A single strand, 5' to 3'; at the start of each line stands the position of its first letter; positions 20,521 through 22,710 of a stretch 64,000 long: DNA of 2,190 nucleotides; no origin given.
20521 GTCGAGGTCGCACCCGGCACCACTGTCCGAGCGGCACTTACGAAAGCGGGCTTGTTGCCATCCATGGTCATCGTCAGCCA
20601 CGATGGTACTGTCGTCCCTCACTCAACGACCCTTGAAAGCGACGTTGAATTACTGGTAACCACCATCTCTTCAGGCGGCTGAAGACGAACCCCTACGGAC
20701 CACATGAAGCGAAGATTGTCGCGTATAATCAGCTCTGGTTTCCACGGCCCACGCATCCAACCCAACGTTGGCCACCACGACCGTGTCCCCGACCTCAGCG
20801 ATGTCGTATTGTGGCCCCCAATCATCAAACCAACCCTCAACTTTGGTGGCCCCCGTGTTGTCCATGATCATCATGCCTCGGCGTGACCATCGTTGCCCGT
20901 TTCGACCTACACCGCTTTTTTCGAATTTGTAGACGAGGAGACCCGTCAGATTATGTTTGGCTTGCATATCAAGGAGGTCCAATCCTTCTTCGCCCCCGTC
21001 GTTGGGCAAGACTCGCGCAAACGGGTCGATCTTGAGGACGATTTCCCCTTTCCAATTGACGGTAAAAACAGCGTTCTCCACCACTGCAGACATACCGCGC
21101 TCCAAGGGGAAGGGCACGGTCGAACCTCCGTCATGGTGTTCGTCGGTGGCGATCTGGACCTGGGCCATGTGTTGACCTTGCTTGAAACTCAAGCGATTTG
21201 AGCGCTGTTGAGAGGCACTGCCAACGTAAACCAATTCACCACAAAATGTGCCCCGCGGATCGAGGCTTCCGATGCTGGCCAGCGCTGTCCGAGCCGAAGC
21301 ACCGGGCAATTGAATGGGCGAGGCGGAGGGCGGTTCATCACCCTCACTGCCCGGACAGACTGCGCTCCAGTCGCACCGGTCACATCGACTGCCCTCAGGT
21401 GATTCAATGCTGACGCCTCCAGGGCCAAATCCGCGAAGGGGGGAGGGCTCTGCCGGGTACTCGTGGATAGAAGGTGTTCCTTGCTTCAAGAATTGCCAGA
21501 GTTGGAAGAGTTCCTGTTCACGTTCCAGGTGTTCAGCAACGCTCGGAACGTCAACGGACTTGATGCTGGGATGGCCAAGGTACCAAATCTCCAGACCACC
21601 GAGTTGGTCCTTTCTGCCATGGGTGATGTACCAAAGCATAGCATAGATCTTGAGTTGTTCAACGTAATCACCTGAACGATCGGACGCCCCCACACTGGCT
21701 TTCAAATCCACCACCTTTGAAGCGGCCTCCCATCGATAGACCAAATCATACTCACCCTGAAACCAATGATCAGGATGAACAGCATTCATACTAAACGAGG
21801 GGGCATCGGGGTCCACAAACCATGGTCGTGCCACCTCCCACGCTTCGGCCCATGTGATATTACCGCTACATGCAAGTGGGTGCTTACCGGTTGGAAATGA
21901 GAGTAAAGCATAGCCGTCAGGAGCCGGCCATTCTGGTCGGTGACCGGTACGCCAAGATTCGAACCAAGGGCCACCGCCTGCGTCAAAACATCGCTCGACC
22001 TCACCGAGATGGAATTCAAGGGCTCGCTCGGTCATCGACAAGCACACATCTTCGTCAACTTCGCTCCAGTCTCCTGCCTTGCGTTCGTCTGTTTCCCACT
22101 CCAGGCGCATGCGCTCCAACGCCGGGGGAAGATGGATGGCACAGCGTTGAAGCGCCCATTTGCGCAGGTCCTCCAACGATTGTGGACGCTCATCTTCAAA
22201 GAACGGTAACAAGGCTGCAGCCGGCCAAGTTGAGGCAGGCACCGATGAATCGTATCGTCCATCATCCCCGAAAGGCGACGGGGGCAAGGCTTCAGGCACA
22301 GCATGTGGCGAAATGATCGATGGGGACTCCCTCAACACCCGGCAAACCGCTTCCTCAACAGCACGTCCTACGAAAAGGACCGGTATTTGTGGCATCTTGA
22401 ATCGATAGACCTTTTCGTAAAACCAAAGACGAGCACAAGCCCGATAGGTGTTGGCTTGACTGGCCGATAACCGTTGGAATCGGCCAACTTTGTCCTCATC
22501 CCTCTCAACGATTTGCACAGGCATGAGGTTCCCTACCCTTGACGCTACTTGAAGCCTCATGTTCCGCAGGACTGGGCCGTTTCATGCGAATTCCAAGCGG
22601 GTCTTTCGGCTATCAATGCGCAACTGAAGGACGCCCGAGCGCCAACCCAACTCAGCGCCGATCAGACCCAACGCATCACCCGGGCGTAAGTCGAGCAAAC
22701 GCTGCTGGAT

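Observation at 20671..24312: Tandem paralogous Cas4/RecB-type Fe-S nucleases fused to two OB-like modules, in a housekeeping operon context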

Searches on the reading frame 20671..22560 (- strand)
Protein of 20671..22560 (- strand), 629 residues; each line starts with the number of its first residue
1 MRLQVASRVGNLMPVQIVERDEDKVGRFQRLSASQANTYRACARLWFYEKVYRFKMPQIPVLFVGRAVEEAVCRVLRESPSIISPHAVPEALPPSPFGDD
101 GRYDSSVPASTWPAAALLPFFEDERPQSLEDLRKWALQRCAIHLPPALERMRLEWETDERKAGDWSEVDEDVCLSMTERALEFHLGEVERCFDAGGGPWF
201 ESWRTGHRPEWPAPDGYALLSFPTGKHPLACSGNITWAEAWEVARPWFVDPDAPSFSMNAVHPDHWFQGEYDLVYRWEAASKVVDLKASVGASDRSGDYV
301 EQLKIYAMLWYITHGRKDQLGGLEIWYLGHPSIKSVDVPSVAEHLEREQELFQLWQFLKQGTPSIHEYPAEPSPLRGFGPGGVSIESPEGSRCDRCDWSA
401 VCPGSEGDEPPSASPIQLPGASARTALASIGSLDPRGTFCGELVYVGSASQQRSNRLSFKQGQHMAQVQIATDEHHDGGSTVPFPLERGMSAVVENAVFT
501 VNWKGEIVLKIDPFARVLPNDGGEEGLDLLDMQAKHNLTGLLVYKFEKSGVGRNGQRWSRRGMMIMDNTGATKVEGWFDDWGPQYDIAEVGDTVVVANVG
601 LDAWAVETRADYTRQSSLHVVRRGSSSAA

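Call 4: search_protein_families(library=pfam, proteins=[window:20671-22560:-], max_evalue=10)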
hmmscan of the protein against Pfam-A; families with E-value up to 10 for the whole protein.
window:20671-22560:- (629 aa): 2 families
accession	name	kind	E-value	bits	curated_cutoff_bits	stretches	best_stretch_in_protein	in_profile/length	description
PF12705.13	PDDEXK_1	-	1.1e-12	48.8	22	2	267-403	124-247/247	PD-(D/E)XK nuclease superfamily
PF12527.13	DUF3727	-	0.27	11.9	23.8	1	21-78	21-80/97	Protein of unknown function (DUF3727)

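Call 5: search_protein_families(library=ncbifam, proteins=[window:20671-22560:-], max_evalue=10)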
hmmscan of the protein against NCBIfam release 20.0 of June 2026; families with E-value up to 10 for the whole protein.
window:20671-22560:- (629 aa): 1 family
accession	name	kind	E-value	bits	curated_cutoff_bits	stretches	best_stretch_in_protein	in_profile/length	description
TIGR00372.1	cas4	equivalog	0.024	14.5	65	1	33-78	3-48/180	CRISPR-associated protein Cas4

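Call 7: search_solved_structures(query=window:20671-22560:-, max_evalue=10, show_alignments=2)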
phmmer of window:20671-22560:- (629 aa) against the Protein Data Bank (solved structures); distinct sequences matched with E-value up to 10: 12.
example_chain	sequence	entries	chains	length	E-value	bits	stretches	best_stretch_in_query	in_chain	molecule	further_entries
2mtv_A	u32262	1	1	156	0.62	11.5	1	462-504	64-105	YTH domain-containing protein 1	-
9v84_B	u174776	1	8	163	0.68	11.3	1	462-504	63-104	YTH domain-containing protein 1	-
9mb3_A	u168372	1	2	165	0.69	11.3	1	462-504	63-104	YTH domain-containing protein 1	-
8k2e_B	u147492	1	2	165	0.69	11.3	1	462-504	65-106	YTH domain-containing protein 1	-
4r3h_A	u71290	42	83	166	0.7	11.3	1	462-504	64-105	YTH domain-containing protein 1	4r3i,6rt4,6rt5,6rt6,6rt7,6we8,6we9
7po6_B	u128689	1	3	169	0.72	11.2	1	462-504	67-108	Isoform 2 of YTH domain-containing protein 1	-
2yud_A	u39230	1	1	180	0.81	11.1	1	462-504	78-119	YTH domain-containing protein 1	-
6zd7_B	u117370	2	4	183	0.83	11.1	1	462-504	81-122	YTH domain containing 1 | YTHDC1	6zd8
29uy_A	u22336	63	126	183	0.83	11.1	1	462-504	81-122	YTH domain-containing protein 1 | YTHDC1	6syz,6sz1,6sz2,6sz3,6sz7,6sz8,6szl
6zd4_A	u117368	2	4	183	0.83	11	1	462-504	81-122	YTH domain containing 1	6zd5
9y6s_8J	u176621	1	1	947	0.9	10.9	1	481-526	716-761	AAA+ ATPase domain-containing protein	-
6zd3_B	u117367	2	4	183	1.1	10.6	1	462-504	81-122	YTH domain containing 1 | YTHDC1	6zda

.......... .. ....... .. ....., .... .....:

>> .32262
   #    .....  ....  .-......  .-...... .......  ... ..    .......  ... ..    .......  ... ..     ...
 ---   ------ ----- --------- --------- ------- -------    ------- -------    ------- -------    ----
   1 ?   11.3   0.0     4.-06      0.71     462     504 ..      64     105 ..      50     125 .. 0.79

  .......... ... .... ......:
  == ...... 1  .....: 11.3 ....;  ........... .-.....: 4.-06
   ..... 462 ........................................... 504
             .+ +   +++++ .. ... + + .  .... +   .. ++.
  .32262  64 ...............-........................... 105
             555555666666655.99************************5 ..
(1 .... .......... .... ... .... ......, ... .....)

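Call 8: search_protein_families(library=padloc, proteins=[window:20671-22560:-], max_evalue=1)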
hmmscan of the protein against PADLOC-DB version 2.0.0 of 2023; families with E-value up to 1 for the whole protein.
window:20671-22560:- (629 aa): 4 families
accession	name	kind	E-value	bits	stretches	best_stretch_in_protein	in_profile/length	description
PDLC01250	Cas4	-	0.003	15.8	1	268-309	63-100/168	"CAS-I,CAS-II,CAS-III,CAS-IV,CAS-V,CAS-VI; acquisition_associated"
PDLC00060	DruK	-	0.0035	14.7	1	261-316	137-192/347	PD-(D/E)XK nuclease superfamily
PDLC00943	Cas4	-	0.0063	14.5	0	33-78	3-48/180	CRISPR-associated protein Cas4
PDLC00059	DruK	-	0.011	13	1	267-316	126-176/326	PD-(D/E)XK nuclease superfamily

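Call 10: find_homologous_proteins(query=window:20671-22560:-)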
Query window:20671-22560:- (629 aa): 545 proteins with E <= 0.001 among 8000 candidates; the best 120 are listed.
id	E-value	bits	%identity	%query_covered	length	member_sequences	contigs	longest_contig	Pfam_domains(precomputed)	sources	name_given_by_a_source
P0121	0.0e+0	1457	100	98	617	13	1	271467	PF12705.14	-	-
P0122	8.9e-259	878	61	98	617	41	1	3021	PF12705.14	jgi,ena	-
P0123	6.1e-257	872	59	98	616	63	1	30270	PF12705.14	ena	-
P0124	4.4e-256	870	60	97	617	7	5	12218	PF12705.14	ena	-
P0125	6.6e-254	862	60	98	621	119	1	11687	PF12705.14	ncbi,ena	-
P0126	1.2e-253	861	62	98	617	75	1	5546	PF12705.14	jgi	-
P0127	4.1e-253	860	60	100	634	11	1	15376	PF12705.14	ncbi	-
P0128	5.4e-253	859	60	98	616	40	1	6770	PF12705.14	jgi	-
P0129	1.9e-251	854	60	98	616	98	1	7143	PF12705.14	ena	-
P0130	3.1e-251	853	59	98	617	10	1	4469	PF12705.14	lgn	-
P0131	3.9e-250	850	61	98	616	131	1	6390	PF12705.14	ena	-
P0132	4.6e-250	850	59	98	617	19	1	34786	PF12705.14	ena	-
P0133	1.6e-249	848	59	98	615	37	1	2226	PF12705.14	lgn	-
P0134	3.3e-249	847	59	98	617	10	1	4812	PF12705.14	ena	-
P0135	6.6e-249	846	60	98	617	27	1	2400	PF12705.14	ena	-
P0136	1.7e-248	844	59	98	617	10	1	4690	PF12705.14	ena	-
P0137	2.9e-248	844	59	98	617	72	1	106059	PF12705.14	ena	-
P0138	3.3e-248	844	59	98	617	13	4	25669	PF12705.14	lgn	-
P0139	4.2e-248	843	58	98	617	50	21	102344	PF12705.14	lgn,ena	-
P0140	5.5e-247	839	60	97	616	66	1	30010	PF12705.14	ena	-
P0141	1.7e-246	838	59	98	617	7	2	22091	PF12705.14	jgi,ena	-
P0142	3.5e-246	837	58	98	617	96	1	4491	PF12705.14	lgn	-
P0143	9.2e-246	835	58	98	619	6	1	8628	PF12705.14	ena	-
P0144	1.9e-245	834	60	96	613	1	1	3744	PF12705.14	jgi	-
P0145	2.5e-245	834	58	98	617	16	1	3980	PF12705.14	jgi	jgi:hypothetical protein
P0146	3.4e-244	830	58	98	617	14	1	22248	PF12705.14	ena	-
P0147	1.3e-243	828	58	98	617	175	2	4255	PF12705.14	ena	-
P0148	9.5e-243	825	58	98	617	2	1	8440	PF12705.14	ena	-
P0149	3.9e-242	823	57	98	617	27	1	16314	PF12705.14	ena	-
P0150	8.4e-241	819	57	98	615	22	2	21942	PF12705.14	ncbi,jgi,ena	-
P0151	1.2e-240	819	57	97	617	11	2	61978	PF12705.14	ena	-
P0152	6.8e-239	813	57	98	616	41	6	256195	PF12705.14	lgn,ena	-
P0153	1.1e-238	812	57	98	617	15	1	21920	PF12705.14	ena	-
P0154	1.7e-238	811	57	98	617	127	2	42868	PF12705.14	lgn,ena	-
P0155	5.6e-238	810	57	98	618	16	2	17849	PF12705.14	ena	-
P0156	1.4e-237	808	56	98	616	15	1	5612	PF12705.14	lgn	-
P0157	2.7e-237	807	56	98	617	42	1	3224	PF12705.14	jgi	-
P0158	8.4e-237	806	56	98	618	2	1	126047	PF12705.14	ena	-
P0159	2.9e-230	784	55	98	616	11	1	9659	PF12705.14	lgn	-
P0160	1.4e-229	782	55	98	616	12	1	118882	PF12705.14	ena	-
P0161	5.5e-229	780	56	98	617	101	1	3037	PF12705.14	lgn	-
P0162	5.3e-224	764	54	97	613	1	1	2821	PF12705.14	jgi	-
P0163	6.7e-224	763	54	97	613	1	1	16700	PF12705.14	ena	-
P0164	1.8e-223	762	54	97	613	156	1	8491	PF12705.14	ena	-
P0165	1.7e-222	759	54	97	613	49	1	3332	PF12705.14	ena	-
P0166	3.5e-222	758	53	97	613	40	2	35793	PF12705.14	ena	-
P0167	3.7e-221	754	54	97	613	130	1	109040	PF12705.14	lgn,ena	-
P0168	6.4e-219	747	52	97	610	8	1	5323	PF12705.14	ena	-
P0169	8.6e-218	743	52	97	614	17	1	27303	PF12705.14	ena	-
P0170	2.4e-217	741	53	97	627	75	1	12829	PF12705.14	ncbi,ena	-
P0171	8.1e-217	740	52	97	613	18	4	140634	PF12705.14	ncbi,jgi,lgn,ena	jgi:hypothetical protein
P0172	3.1e-216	738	52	97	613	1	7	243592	PF12705.14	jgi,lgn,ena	-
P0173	5.2e-216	737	52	97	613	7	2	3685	PF12705.14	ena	-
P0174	1.9e-215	735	51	97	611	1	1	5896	PF12705.14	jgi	-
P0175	3.5e-215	734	51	97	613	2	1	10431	PF12705.14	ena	-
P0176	4.0e-215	734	53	97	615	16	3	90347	PF12705.14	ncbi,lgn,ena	-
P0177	7.6e-215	733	51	97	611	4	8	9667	PF12705.14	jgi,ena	jgi:CRISPR/Cas system-associated exonuclease Cas4 (RecB family)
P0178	4.4e-214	731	50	97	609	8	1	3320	PF12705.14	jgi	-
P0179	7.1e-213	727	50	97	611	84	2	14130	PF12705.14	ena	-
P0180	7.8e-213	727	51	97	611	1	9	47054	PF12705.14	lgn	-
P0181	1.9e-212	725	50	97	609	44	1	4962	PF12705.14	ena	-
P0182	3.2e-212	725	50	97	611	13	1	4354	PF12705.14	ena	-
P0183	4.8e-212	724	52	97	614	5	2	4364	PF12705.14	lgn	-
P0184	7.1e-212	723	53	97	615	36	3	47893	PF12705.14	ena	-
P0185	2.3e-211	722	52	97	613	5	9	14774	PF12705.14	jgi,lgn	jgi:hypothetical protein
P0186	5.4e-211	721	51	97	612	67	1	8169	PF12705.14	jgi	jgi:CRISPR/Cas system-associated exonuclease Cas4 (RecB family)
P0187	6.8e-211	720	52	97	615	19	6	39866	PF12705.14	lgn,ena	-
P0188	1.7e-210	719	52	97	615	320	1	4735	PF12705.14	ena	-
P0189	2.7e-210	718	52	97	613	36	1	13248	PF12705.14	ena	-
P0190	4.7e-209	714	52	97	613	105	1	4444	PF12705.14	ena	-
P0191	1.2e-208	713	53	97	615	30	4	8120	PF12705.14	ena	-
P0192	7.2e-208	710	50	97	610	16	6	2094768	PF12705.14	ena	-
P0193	8.1e-208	710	49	97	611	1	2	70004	PF12705.14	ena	-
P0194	8.3e-208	710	49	97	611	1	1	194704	PF12705.14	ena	-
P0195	3.7e-207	708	51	97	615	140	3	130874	PF12705.14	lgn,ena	-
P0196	5.3e-207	707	58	68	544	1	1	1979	PF12705.14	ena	-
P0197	1.6e-206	706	49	97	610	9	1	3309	PF12705.14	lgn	-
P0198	4.8e-206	704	50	97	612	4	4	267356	PF12705.14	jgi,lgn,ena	-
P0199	3.9e-205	701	50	97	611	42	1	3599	PF12705.14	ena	-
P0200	6.4e-205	700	50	97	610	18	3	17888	PF12705.14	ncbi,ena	-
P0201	2.1e-204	699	50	97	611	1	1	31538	PF12705.14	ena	-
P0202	4.6e-203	694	48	97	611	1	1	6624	PF12705.14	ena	-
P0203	1.4e-202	693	48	97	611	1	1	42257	PF12705.14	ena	-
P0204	1.8e-202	692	48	97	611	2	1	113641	PF12705.14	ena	-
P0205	2.2e-202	692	48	97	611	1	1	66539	PF12705.14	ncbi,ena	-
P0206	2.9e-202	692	48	97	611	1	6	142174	PF12705.14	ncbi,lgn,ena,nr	ncbi:MAG: PD-(D/E)XK nuclease family protein [Candidatus Poseidoniaceae archaeon]|nr:PD-(D/E)XK nucl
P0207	3.0e-202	692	48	97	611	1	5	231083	PF12705.14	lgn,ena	-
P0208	3.2e-202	692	48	97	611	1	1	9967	PF12705.14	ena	-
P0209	3.3e-202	692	48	97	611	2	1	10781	PF12705.14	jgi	jgi:hypothetical protein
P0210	3.8e-202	691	48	97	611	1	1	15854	PF12705.14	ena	-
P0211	4.8e-202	691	48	97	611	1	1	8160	PF12705.14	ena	-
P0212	5.2e-202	691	48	97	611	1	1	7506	PF12705.14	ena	-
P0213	6.9e-202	690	48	97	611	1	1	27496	PF12705.14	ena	-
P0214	1.2e-201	690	48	97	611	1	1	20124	PF12705.14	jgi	jgi:hypothetical protein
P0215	1.3e-201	690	48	97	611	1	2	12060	PF12705.14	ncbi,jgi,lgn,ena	-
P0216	1.4e-201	689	48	97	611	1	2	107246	PF12705.14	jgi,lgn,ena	jgi:hypothetical protein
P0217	1.4e-201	689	48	97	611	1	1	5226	PF12705.14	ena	-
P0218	1.8e-201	689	49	97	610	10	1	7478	PF12705.14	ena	-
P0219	1.8e-201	689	48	97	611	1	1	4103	PF12705.14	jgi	-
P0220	1.8e-201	689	48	97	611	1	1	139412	PF12705.14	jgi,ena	-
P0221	1.9e-201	689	48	97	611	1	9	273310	PF12705.14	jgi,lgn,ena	jgi:hypothetical protein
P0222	2.0e-201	689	48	97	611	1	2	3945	PF12705.14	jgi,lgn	jgi:hypothetical protein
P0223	2.3e-201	689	48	97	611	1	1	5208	PF12705.14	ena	-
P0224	2.4e-201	689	48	97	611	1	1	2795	PF12705.14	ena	-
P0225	2.5e-201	689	48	97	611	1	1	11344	PF12705.14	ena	-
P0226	4.3e-201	688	48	97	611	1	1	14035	PF12705.14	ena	-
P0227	4.7e-201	688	48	97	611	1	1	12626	PF12705.14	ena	-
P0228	5.8e-201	687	48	97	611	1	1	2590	PF12705.14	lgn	-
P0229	6.2e-201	687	48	97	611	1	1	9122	PF12705.14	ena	-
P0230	7.6e-201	687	47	97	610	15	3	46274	PF12705.14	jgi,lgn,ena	jgi:hypothetical protein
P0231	1.1e-200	687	48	97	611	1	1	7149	PF12705.14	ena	-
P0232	1.7e-200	686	49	97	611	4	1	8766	PF12705.14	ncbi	-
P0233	2.7e-200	685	48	97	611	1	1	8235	PF12705.14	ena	-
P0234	4.2e-200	685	49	97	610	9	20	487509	PF12705.14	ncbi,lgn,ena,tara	tara:strand:+ start:15768 stop:17600 length:1833 start_codon:yes stop_codon:yes gene_type:complete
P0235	6.8e-200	684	48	97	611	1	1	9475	PF12705.14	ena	-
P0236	3.1e-199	682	48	97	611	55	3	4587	PF12705.14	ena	-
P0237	3.6e-198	678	50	90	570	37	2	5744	PF12705.14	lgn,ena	-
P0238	2.6e-188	646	47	97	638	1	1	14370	PF12705.14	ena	-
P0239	1.4e-187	643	47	97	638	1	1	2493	PF12705.14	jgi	-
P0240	1.5e-187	643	47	97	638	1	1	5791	PF12705.14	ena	-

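Call 27: predict_structure(alignment_id=A2)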
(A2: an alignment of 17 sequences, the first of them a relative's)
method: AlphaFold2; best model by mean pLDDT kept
length: 617 residues; sequences in the alignment: 17
mean_pLDDT: 78.4   pTM: 0.76
mean pLDDT of the five models: 78.4, 75.6, 74.6, 69.1, 67.4
residues with pLDDT >= 90: 126; 70-90: 328; 50-70: 130; < 50: 33
segments of 3 or more residues with pLDDT < 50: 83-86, 89-91, 100-104, 239-249, 393-395, 614-617
pLDDT, mean of each block of 10 residues (from residue 1): 58 72 82 84 82 87 73 62 50 51 53 84 90 91 84 86 94 95 86 68 57 71 85 66 48 67 84 76 69 87 85 88 93 91 86 72 64 67 63 55 79 88 91 71 81 89 84 88 90 85 88 78 87 82 85 89 88 87 90 83 88 51
secondary structure, 60 per line:
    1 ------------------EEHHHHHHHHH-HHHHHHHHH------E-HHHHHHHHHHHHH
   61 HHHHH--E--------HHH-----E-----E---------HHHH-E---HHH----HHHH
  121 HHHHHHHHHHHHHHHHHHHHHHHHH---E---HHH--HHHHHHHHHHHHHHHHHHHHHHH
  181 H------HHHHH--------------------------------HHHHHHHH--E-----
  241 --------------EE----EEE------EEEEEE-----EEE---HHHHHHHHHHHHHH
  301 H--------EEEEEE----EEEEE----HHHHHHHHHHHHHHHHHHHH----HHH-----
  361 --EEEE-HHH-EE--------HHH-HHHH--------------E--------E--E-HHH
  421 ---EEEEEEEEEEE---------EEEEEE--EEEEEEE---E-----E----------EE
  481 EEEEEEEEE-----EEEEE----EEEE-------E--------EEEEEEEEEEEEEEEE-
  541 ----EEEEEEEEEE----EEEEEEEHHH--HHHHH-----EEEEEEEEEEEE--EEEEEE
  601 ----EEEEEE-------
elements in order: H21-29 H31-39 H48-65 H101-104 H117-145 H158-181 H188-192 H225-232 E261-263 E270-275 E281-283 H287-301 E310-315 E320-324 H329-348 E363-366 H386-389 E424-434 E444-449 E452-458 E479-489 E495-499 E504-507 E524-539 E545-554 E559-565 H571-575 E581-592 E595-600 E605-610

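Call 31: fold_search(model_id=the predicted structure, library=pdb)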
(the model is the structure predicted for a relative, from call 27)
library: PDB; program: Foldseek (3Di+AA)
matches with E <= 10: 933; with E <= 0.001: 101
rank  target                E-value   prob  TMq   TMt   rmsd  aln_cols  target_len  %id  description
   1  1jmc_A                4.9e-09  1.00  0.12  0.30  14.0       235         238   11  SINGLE STRANDED DNA-BINDING DOMAIN OF HUMAN REPLICATION PROTEIN A BOUND TO SINGLE STRANDED DNA, RPA70 SUBUNIT, RESIDUE (released 1997-10-16)
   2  4gop_C                1.9e-08  1.00  0.13  0.18  16.1       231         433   10  Structure and Conformational Change of a Replication Protein A Heterotrimer Bound to ssDNA (released 2012-11-28)
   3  3u58_C                4.3e-08  1.00  0.11  0.31  16.3       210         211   15  Crystal Structure of the Tetrahymena telomerase processivity factor Teb1 AB (released 2011-12-28)
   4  3u58_B                5.1e-08  1.00  0.11  0.32  16.2       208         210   14  Crystal Structure of the Tetrahymena telomerase processivity factor Teb1 AB (released 2011-12-28)
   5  3u58_A                7.2e-08  1.00  0.11  0.31  16.5       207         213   15  Crystal Structure of the Tetrahymena telomerase processivity factor Teb1 AB (released 2011-12-28)
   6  1fgu_A                8.5e-08  1.00  0.12  0.28  16.3       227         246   12  SSDNA-BINDING DOMAIN OF THE LARGE SUBUNIT OF REPLICATION PROTEIN A (released 2001-02-07)
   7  9pd4_N                1.0e-07  1.00  0.13  0.18  14.6       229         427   11  NER dual incision complex - DuIM (released 2026-02-18)
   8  4jbm_B                2.2e-07  1.00  0.11  0.32  12.4       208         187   10  Structure of murine DNA binding protein bound with ds DNA (released 2013-06-26)
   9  4l5q                  2.2e-07  1.00  0.10  0.30  13.8       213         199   12  Crystal structure of p202 HIN1 (released 2013-07-31)
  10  4l5t_C                2.2e-07  1.00  0.11  0.32  14.6       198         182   15  Crystal structure of the tetrameric p202 HIN2 (released 2013-07-31)
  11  4l5t_A                3.6e-07  1.00  0.11  0.33  14.4       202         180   15  Crystal structure of the tetrameric p202 HIN2 (released 2013-07-31)
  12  3rn2_B                3.6e-07  1.00  0.11  0.32  13.2       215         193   10  Structural Basis of Cytosolic DNA Recognition by Innate Immune Receptors (released 2012-04-25)
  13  4l5t_B                4.3e-07  1.00  0.11  0.32  14.5       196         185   16  Crystal structure of the tetrameric p202 HIN2 (released 2013-07-31)
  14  1fgu_B                5.4e-07  1.00  0.12  0.30  18.7       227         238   11  SSDNA-BINDING DOMAIN OF THE LARGE SUBUNIT OF REPLICATION PROTEIN A (released 2001-02-07)
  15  8idx_A                6.0e-07  1.00  0.11  0.34  13.7       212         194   11  Structure of p205 HIN (released 2024-02-14)
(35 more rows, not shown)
